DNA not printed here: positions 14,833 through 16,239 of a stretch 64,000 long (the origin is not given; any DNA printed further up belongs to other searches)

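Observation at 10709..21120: Type II FAS/PKS-like cluster (aryl-polyene/xanthomonadin-like parts list) with a flavin halogenase and an unexpected radical SAM enzyme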

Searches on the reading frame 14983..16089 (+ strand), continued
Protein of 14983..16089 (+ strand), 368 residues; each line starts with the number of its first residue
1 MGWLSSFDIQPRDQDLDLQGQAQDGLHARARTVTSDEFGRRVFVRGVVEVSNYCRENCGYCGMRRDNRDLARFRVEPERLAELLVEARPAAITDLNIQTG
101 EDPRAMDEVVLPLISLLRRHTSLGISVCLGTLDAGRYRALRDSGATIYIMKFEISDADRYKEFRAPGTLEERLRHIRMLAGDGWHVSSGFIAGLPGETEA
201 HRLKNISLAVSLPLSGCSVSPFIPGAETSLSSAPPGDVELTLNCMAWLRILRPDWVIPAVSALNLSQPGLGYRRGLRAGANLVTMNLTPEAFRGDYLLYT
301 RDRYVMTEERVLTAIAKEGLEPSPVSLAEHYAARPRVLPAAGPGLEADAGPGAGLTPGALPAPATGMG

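Call 41: find_encoding_contigs(protein=P0213, flank=10000, max_places=1)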
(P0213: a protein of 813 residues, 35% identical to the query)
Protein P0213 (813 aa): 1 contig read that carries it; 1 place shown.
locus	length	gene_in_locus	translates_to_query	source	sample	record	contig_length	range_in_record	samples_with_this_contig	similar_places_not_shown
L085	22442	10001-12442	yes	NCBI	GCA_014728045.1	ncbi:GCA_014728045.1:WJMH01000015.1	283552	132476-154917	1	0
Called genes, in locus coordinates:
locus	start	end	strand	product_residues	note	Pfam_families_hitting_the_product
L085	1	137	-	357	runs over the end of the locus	PF05559:DUF763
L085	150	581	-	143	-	PF01161:PBP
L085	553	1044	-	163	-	PF19480:DUF6016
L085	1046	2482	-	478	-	PF03704:BTAD (faint), PF12895:ANAPC3 (faint), PF13432:TPR_16 (weak), PF14559:TPR_19 (weak), PF13414:TPR_11, PF13424:TPR_12 (weak), PF14559:TPR_19 (weak), PF13414:TPR_11, +18 more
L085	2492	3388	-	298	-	PF02517:Rce1-like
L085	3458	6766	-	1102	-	PF04041:Glyco_hydro_130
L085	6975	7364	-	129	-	-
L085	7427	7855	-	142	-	PF01451:LMWPc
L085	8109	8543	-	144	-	-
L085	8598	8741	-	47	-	-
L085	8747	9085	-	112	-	-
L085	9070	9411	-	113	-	PF18924:DUF5674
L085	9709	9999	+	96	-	-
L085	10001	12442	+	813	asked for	PF04055:Radical_SAM, PF00501:AMP-binding, PF13193:AMP-binding_C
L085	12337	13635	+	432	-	PF00817:IMS, PF11798:IMS_HHH (weak), PF11799:IMS_C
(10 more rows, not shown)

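Call 42: find_encoding_contigs(protein=P0291, flank=10000, max_places=1)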
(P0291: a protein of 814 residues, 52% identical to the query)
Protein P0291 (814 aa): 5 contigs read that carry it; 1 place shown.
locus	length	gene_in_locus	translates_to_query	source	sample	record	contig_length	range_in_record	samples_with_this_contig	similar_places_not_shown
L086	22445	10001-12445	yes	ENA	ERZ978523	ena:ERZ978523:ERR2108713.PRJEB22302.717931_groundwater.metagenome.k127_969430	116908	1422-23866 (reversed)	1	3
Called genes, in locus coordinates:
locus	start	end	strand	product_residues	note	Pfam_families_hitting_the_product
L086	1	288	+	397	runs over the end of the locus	PF00512:HisKA, PF02518:HATPase_c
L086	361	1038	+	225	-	PF00072:Response_reg, PF00486:Trans_reg_C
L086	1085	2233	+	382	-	PF00535:Glycos_transf_2, PF26629:GT2_TM_C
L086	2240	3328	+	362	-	PF00534:Glycos_transf_1, PF13692:Glyco_trans_1_4, PF20706:GT4-conflict (weak), PF13524:Glyco_trans_1_2 (weak)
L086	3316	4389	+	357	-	PF00534:Glycos_transf_1, PF13692:Glyco_trans_1_4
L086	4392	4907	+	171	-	PF01583:APS_kinase, PF07931:CPT (faint), PF08433:KTI12, PF13671:AAA_33, PF13207:AAA_17 (weak), PF13238:AAA_18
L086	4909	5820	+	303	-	PF00535:Glycos_transf_2, PF10111:Glyco_tranf_2_2, PF13506:Glyco_transf_21 (weak), PF13641:Glyco_tranf_2_3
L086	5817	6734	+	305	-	PF09037:Sulphotransf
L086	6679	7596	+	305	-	PF00685:Sulfotransfer_1, PF09037:Sulphotransf, PF13469:Sulfotransfer_3 (faint)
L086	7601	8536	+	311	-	PF00685:Sulfotransfer_1 (weak), PF09037:Sulphotransf, PF13469:Sulfotransfer_3 (weak)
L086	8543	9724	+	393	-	PF03062:MBOAT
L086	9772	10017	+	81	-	-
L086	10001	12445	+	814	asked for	PF04055:Radical_SAM, PF00501:AMP-binding, PF13193:AMP-binding_C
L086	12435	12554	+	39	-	-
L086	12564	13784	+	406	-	PF13472:Lipase_GDSL_2 (faint)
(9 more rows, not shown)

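Call 45: find_homologous_proteins(query=A3, max_evalue=1e-30)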
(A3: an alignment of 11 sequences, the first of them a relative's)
Query A3 (11 sequences) (567 aa, profile of the alignment): 320 proteins with E <= 1e-30 among 8000 candidates; the best 120 are listed.
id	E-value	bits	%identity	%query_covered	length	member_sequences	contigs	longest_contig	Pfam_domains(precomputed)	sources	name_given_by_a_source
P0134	5.0e-191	654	100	100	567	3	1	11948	PF13847.13,PF13489.13,PF03848.21,PF13649.13,PF04055.28,PF02475.24,PF13679.13,PF08241.19,PF08242.19,PF05401.17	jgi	jgi:biotin synthase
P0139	5.5e-184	630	47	72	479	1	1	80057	PF04055.28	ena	-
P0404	3.7e-181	621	80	100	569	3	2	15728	PF13847.13,PF13489.13,PF03848.21,PF05175.21,PF13649.13,PF04055.28,PF13353.12,PF09445.17,PF08241.19,PF08242.19,PF05401.17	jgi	jgi:biotin synthase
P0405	1.9e-172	592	73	100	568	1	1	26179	PF13847.13,PF13489.13,PF03848.21,PF13649.13,PF04055.28,PF08241.19,PF08242.19,PF05401.17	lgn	-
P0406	1.4e-160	553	46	100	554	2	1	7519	PF13847.13,PF13489.13,PF03848.21,PF13649.13,PF04055.28,PF08241.19,PF08242.19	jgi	jgi:biotin synthase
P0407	7.7e-160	551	50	100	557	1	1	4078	PF13847.13,PF13489.13,PF03848.21,PF05175.21,PF13649.13,PF04055.28,PF01739.25,PF08241.19,PF08242.19,PF05401.17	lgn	-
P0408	2.4e-159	549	47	100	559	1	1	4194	PF13847.13,PF13489.13,PF13649.13,PF04055.28,PF08241.19,PF08242.19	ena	-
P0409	1.4e-156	540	47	100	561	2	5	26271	PF13847.13,PF13489.13,PF03848.21,PF13649.13,PF04055.28,PF08241.19,PF08242.19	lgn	-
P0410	3.1e-156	539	50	100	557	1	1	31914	PF13847.13,PF13489.13,PF03848.21,PF05175.21,PF13649.13,PF04055.28,PF01739.25,PF08241.19,PF08242.19,PF05401.17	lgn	-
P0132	1.8e-151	523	45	56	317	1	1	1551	PF04055.28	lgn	-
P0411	5.3e-150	518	55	100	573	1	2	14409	PF13847.13,PF13489.13,PF03848.21,PF13649.13,PF04055.28,PF08241.19,PF08242.19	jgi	-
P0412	3.6e-146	506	51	100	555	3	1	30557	PF13847.13,PF13489.13,PF08003.18,PF03848.21,PF13649.13,PF04055.28,PF01209.25,PF08241.19,PF08242.19,PF05401.17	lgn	-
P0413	4.4e-146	506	36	91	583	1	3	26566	PF13847.13,PF13489.13,PF03848.21,PF13649.13,PF04055.28,PF08241.19,PF08242.19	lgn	-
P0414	1.3e-140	487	38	56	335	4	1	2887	PF04055.28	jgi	-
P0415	1.3e-126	441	39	56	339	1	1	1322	PF04055.28,PF06968.19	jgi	-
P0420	1.4e-123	431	46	56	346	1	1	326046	PF04055.28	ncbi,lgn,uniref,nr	ncbi:radical SAM protein [Burkholderia sp. Bp9142]|uniref:radical SAM protein n=1 Tax=Burkholderia s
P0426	5.9e-118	413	41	56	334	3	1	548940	PF04055.28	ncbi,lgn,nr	ncbi:biotin synthase [Streptomyces sp. WMMB 322]|nr:biotin synthase [Streptomyces sp. WMMB 322]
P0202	1.9e-106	375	39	56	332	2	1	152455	PF04055.28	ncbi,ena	-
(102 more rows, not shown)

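Call 46: find_encoding_contigs(protein=P0412, flank=9000, max_places=1)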
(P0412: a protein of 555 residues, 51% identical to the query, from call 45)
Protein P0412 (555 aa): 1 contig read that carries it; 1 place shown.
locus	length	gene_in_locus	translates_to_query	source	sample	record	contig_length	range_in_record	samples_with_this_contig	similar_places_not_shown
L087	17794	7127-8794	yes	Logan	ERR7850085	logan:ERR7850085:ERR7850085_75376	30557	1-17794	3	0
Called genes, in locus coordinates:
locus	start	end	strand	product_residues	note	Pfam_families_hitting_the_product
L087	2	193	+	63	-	?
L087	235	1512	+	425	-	PF00004:AAA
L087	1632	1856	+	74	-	-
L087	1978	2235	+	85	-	-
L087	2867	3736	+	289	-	PF02653:BPD_transp_2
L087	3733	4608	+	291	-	PF02653:BPD_transp_2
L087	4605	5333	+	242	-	PF00005:ABC_tran, PF13304:AAA_21 (faint)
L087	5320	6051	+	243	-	PF13476:AAA_23 (faint), PF02463:SMC_N, PF00005:ABC_tran, PF13555:AAA_29 (weak), PF13304:AAA_21 (weak)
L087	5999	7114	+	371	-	PF13433:Peripla_BP_5, PF13458:Peripla_BP_6, PF01094:ANF_receptor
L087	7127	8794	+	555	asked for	PF04055:Radical_SAM, PF05401:NodS (weak), PF03848:TehB, PF13489:Methyltransf_23, PF13847:Methyltransf_31, PF08241:Methyltransf_11, PF08242:Methyltransf_12, PF13649:Methyltransf_25, +2 more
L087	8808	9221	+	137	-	-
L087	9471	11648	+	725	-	-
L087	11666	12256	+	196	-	-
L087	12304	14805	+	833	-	PF01276:OKR_DC_1, PF01212:Beta_elim_lyase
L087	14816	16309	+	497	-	PF01336:tRNA_anti-codon, PF00152:tRNA-synt_2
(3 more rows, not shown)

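Call 47: find_encoding_contigs(protein=P0139, flank=9000, max_places=1)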
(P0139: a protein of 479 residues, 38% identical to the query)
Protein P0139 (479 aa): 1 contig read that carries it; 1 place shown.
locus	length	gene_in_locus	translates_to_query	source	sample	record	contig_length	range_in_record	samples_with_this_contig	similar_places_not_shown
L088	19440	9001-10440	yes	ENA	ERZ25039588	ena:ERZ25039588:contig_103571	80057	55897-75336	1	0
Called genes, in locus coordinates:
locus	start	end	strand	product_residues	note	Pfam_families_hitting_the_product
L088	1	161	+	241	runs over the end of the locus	-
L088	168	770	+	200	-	PF00899:ThiF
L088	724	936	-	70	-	-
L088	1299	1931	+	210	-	PF04403:PqiA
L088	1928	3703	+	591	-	PF02470:MlaD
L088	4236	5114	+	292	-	PF02653:BPD_transp_2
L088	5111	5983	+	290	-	PF02653:BPD_transp_2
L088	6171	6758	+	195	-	PF00005:ABC_tran, PF12399:BCA_ABC_TP_C (weak)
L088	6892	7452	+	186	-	PF00005:ABC_tran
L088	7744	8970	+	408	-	PF13433:Peripla_BP_5, PF13458:Peripla_BP_6, PF01094:ANF_receptor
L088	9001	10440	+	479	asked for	PF04055:Radical_SAM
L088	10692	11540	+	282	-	-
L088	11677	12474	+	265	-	-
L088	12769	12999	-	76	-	-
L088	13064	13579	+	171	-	-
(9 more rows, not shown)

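Call 48: find_encoding_contigs(protein=P0420, flank=9000, max_places=1)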
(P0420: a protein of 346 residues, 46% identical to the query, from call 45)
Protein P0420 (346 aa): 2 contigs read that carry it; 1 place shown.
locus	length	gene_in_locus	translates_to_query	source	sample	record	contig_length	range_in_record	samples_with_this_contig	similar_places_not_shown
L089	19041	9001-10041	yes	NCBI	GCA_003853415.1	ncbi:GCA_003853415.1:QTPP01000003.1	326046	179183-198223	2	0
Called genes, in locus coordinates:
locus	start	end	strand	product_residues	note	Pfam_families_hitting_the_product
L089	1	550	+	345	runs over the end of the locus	PF00005:ABC_tran, PF13304:AAA_21 (faint)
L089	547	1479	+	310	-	PF00528:BPD_transp_1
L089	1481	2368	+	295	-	PF00528:BPD_transp_1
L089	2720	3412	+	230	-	PF00571:CBS, PF04972:BON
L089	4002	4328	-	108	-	-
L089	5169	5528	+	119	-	-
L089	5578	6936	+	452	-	PF02310:B12-binding (weak), PF04055:Radical_SAM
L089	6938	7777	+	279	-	-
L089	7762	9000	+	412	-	PF00756:Esterase, PF02230:Abhydrolase_2 (faint), PF12697:Abhydrolase_6 (weak), PF00326:Peptidase_S9 (faint)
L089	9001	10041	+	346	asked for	PF04055:Radical_SAM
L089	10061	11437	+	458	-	PF00501:AMP-binding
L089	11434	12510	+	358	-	PF13640:2OG-FeII_Oxy_3, PF13661:2OG-FeII_Oxy_4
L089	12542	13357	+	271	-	PF05118:Asp_Arg_Hydrox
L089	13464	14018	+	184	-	-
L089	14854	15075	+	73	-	PF08845:SymE_toxin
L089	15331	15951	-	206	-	-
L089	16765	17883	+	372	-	PF13433:Peripla_BP_5, PF13458:Peripla_BP_6, PF01094:ANF_receptor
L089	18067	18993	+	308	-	PF02653:BPD_transp_2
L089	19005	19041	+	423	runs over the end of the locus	PF11862:DUF3382, PF02653:BPD_transp_2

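Call 49: search_protein_families(library=ncbifam, proteins=[L036:4627-5376:+, L048:16816-20148:+, L001:16692-17948:+, L051:9241-9831:-, L061:943-1452:+, L089:10061-11437:+], max_evalue=0.001)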
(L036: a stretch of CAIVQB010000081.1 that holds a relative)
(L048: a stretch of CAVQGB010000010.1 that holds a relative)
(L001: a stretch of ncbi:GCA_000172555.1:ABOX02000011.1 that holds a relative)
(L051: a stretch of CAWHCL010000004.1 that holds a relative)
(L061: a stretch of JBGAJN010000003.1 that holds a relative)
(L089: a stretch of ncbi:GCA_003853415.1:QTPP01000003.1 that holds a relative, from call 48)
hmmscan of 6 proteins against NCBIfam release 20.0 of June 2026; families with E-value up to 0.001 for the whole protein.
L036:4627-5376:+ (249 aa): 2 families
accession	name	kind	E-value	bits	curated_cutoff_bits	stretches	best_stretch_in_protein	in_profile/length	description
NF053544.1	LolA2_flexi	equivalog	1.2e-10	41.1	125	1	52-233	32-207/208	flexirubin biosynthesis/transport protein LolA2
TIGR00547.2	lolA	equivalog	9.5e-09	35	112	1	30-233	5-190/202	outer membrane lipoprotein periplasmic chaperone LolA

L048:16816-20148:+ (1110 aa): 18 families
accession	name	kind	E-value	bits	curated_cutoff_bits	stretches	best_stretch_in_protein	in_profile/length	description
TIGR03480.1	HpnN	hypoth_equivalog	3.7e-43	147.6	751.85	2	671-803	724-856/862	hopanoid biosynthesis associated RND transporter like protein HpnN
TIGR00921.1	2A067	subfamily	1.7e-33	115.7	351.9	2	174-390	121-338/733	hydrophobe/amphiphile efflux-3 (HAE3) family transporter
NF052374.1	HopndTporHpnN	equivalog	5.6e-30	104.1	1100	2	575-801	636-852/858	hopanoid transporter HpnN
NF005919.0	PRK07920.1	equivalog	7.4e-26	90.9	209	1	825-1106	12-295/311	phosphatidylinositol mannoside acyltransferase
NF045600.2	BstA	equivalog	1.5e-24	86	1400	2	166-403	200-446/903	sterol transporter cytoplasmic membrane protein BstA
TIGR00833.1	actII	subfamily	8.1e-20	70.7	874.7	2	211-390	135-324/910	MMPL family RND transporter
NF006270.0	PRK08419.1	equivalog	2.4e-19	69.7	248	1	833-1100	15-284/298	lipid A biosynthesis lauroyl acyltransferase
NF006487.0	PRK08905.1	equivalog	2.2e-16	59.8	281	1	833-1097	8-266/290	lysophospholipid acyltransferase family protein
NF005120.0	PRK06553.1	equivalog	5.8e-15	55.4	273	1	894-1104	100-306/308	lipid A biosynthesis lauroyl acyltransferase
TIGR02207.1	lipid_A_htrB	subfamily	1.2e-11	44.6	297.8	1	822-1098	12-285/303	LpxL/LpxP family Kdo(2)-lipid IV(A) lauroyl/palmitoleoyl acyltransferase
NF004191.0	PRK05646.1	equivalog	1.5e-08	34.2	491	1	822-1098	15-289/310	lipid A biosynthesis lauroyl acyltransferase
NF005340.0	PRK06860.1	subfamily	9.2e-08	31.6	398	1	822-1098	18-291/309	lipid A biosynthesis lauroyl acyltransferase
NF005150.0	PRK06628.1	equivalog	3.2e-07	30.1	350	1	867-1104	55-288/290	lipid A biosynthesis lauroyl acyltransferase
NF005399.0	PRK06946.1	subfamily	6.7e-07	28.8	343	1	832-1098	14-277/294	lipid A biosynthesis lauroyl acyltransferase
NF006438.0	PRK08734.1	equivalog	3.4e-06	26.3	363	1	835-1023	17-207/305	lauroyl acyltransferase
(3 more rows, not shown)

L001:16692-17948:+ (418 aa): 64 families (the best 25 are shown)
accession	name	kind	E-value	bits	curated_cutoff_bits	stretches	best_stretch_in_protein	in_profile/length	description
NF033113.0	halo_ClmS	equivalog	3e-63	214.2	900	1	8-372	5-369/570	chloramphenicol-biosynthetic FADH2-dependent halogenase CmlS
NF049967.1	QhpG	equivalog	1.2e-45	156.2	240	1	9-359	2-324/423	flavin-dependent monooxygenase QhpG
TIGR02032.1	GG-red-SF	subfamily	9.7e-40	137.1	158.8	1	6-321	1-297/297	geranylgeranyl reductase family protein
NF038171.1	maturase_LodB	equivalog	3.2e-37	128.5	400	1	7-359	1-347/361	lysine-epsilon-oxidase maturase LodB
NF038174.1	maturase_GoxB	equivalog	5.9e-27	94.6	400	1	7-358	2-344/358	glycine oxidase maturase GoxB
TIGR02023.1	BchP-ChlP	subfamily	8e-19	67.9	343.3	2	105-349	89-325/388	geranylgeranyl diphosphate reductase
NF041080.1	DGGGPL_reductase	equivalog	2.1e-18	66.5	580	2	5-169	1-158/447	digeranylgeranylglycerophospholipid reductase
NF041160.1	DGGPL_Thplmales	equivalog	5.2e-17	61.9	780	1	4-359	2-346/396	digeranylgeranylglycerophospholipid reductase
NF005313.0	PRK06847.1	subfamily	2.5e-14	53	372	1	6-343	5-334/375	hypothetical protein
NF045655.1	MkRedMenJ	equivalog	6.9e-14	51.6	700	1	6-323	5-317/406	menaquinone reductase MenJ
TIGR01988.1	Ubi-OHases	subfamily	1.3e-13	50.6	224.65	1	7-356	1-349/387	ubiquinone biosynthesis hydroxylase, UbiH/UbiF/VisC/COQ6 family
NF004834.1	PRK06185.1-3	subfamily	2e-12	46.7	500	1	4-342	6-340/420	FAD-dependent oxidoreductase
NF006593.0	PRK09126.1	equivalog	2.8e-12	46.2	420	1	4-351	3-347/393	5-demethoxyubiquinol-8 5-hydroxylase UbiM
NF004833.1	PRK06185.1-1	subfamily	4.1e-12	45.6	488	1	8-341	5-335/403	FAD-dependent oxidoreductase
NF004780.0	PRK06126.1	subfamily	6e-12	44.6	445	1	2-311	5-328/552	hypothetical protein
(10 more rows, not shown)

L051:9241-9831:- (196 aa): 0 families

L061:943-1452:+ (169 aa): 0 families

L089:10061-11437:+ (458 aa): 47 families (the best 25 are shown)
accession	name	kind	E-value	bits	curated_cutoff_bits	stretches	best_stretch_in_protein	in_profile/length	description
NF004837.0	PRK06187.1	subfamily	3.1e-26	91.7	476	2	136-287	171-327/531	long-chain-fatty-acid--CoA ligase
TIGR01733.1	AA-adenyl-dom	subfamily_domain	9.9e-17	60.8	317.4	1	134-384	119-407/409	amino acid adenylation domain-containing protein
NF004808.0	PRK06155.1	equivalog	9.6e-15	53.8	722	1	74-449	125-518/542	ATP-dependent acyl-CoA ligase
NF006386.0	PRK08633.1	equivalog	1.4e-11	42.9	1221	1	134-285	781-937/1147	acyl-[ACP]--phospholipid O-acyltransferase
NF005897.1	PRK07867.1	exception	2e-11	43.3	850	1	137-392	146-420/496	long-chain-fatty-acid--CoA ligase FadD17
TIGR01923.1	menE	equivalog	5.8e-11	41.9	330.15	1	136-448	114-441/442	o-succinylbenzoate--CoA ligase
NF005714.0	PRK07529.1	subfamily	8.1e-11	41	632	1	131-284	214-376/640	acyl-CoA synthetase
NF006539.0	PRK09029.1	equivalog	1.6e-10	40.5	494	1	136-287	136-280/458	o-succinylbenzoate--CoA ligase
NF004282.0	PRK05691.1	subfamily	2.5e-10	37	4090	2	330-449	4099-4222/4334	non-ribosomal peptide synthase/polyketide synthase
NF004814.0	PRK06164.1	equivalog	4.4e-10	38.7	677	1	94-218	157-264/540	acyl-CoA synthetase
NF002966.0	PRK03640.1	equivalog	3.8e-09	35.7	556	1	135-452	141-479/483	o-succinylbenzoate--CoA ligase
NF005801.1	PRK07656.1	equivalog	4e-09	35.6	657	1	139-449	168-499/500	FadD3 family acyl-CoA ligase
TIGR03098.1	ligase_PEP_1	hypoth_equivalog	4.5e-09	35.3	592.35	1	137-282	165-313/517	acyl-CoA ligase (AMP-forming), exosortase A system-associated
NF005857.1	PRK07786.1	exception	4.6e-09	35.3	733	1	176-450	208-509/513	fatty-acid--CoA ligase FadD5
NF006182.0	PRK08316.1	subfamily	7e-09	34.7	663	1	306-450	363-514/523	fatty acyl-CoA synthetase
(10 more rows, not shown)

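Call 71: find_encoding_contigs(protein=P0426, flank=8000, max_places=1)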
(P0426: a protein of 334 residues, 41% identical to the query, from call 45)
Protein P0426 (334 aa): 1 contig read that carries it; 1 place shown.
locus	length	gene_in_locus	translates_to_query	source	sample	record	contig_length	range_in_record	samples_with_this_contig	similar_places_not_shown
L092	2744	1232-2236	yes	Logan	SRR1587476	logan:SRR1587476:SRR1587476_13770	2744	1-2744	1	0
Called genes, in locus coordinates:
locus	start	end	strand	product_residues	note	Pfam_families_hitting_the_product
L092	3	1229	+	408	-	?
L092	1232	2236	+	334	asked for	PF04055:Radical_SAM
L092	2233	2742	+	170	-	?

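Call 72: find_encoding_contigs(protein=P0202, flank=8000, max_places=1)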
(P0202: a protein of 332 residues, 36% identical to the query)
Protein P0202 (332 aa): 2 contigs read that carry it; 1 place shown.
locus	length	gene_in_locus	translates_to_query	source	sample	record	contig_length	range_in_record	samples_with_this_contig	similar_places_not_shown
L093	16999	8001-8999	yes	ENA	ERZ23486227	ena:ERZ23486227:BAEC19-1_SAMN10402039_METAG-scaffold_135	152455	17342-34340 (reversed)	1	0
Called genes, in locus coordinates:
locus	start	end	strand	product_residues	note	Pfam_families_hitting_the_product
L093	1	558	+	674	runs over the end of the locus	-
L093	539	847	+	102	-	-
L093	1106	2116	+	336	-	PF05066:HARE-HTH, PF25318:WHD_GDS1 (faint), PF05066:HARE-HTH, PF04471:Mrr_cat, PF22722:NA-iREase1 (weak)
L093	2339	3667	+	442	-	PF02310:B12-binding, PF04055:Radical_SAM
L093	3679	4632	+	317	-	PF13379:NMT1_2, PF09084:NMT1, PF12974:Phosphonate-bd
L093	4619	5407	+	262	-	PF00005:ABC_tran, PF13304:AAA_21 (faint)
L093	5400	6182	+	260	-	PF00528:BPD_transp_1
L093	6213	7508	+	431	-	-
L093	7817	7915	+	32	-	-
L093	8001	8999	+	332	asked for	PF04055:Radical_SAM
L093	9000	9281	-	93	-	-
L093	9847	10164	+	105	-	PF20619:DUF6804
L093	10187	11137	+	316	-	-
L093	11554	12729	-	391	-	PF13784:Fic_N, PF02661:Fic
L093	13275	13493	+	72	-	-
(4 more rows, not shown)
